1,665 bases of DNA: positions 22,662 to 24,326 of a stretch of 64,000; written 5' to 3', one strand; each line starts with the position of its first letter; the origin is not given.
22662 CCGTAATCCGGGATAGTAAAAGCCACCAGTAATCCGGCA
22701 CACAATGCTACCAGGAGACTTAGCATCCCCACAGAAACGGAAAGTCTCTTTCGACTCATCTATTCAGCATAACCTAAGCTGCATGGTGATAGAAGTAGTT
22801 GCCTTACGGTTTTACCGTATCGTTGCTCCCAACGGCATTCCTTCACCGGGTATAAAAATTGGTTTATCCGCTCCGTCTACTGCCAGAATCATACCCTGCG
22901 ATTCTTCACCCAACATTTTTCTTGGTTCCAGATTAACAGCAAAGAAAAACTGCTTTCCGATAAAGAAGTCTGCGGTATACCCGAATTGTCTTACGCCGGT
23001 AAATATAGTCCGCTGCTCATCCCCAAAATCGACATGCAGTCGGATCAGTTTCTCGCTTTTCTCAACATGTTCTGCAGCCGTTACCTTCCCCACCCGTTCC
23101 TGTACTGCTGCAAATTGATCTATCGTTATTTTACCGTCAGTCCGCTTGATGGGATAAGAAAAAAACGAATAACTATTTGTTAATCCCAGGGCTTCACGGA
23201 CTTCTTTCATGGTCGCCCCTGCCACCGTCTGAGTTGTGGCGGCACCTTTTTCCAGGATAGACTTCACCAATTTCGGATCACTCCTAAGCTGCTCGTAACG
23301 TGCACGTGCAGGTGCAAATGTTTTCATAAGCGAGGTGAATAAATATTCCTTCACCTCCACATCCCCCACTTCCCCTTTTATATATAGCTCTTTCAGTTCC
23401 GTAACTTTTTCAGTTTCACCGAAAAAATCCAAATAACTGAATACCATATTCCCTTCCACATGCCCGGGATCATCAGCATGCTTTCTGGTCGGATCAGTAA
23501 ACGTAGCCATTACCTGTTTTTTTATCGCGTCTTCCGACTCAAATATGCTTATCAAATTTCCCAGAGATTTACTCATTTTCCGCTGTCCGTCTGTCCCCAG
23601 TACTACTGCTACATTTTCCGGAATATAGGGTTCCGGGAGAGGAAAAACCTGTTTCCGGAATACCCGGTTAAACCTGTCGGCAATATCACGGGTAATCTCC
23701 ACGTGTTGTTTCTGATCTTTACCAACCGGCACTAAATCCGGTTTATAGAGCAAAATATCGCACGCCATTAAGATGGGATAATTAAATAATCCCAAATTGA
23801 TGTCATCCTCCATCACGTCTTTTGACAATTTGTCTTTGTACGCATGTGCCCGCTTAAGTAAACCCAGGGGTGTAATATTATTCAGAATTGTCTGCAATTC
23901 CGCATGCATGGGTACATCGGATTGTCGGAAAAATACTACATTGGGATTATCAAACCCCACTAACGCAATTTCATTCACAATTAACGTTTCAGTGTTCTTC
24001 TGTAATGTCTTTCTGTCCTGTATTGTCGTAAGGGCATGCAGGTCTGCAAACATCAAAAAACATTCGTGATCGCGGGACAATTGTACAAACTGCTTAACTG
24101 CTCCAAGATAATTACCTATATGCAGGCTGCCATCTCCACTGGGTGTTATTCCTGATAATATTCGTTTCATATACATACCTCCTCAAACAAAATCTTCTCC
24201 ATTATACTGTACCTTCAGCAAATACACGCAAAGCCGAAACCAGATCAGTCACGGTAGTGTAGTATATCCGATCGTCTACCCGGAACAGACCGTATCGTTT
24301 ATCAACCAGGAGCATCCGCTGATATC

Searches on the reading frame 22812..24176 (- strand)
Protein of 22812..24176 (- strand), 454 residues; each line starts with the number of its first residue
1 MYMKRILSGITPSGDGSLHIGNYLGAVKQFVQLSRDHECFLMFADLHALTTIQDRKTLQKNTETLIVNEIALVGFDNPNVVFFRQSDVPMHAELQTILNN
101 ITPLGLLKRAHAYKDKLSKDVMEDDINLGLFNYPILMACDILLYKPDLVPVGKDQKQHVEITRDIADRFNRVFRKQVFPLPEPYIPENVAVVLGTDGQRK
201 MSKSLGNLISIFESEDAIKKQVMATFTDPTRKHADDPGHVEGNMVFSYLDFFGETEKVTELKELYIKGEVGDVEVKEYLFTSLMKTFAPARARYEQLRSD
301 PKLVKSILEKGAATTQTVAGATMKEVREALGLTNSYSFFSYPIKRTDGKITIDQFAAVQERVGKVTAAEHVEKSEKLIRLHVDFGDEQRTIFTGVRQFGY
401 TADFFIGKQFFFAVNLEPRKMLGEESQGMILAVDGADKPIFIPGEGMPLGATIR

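Call 88: search_protein_families(library=pfam, proteins=[window:22812-24176:-], max_evalue=0.00001)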
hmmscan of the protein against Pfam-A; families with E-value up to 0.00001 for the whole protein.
window:22812-24176:- (454 aa): 2 families
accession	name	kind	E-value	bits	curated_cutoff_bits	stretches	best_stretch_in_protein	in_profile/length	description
PF00579.31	tRNA-synt_1b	-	3.4e-61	207.6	21.1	1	5-287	7-291/292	tRNA synthetases class I (W and Y)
PF01588.26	tRNA_bind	-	2.2e-18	66.6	27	1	361-450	2-94/96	Putative tRNA binding domain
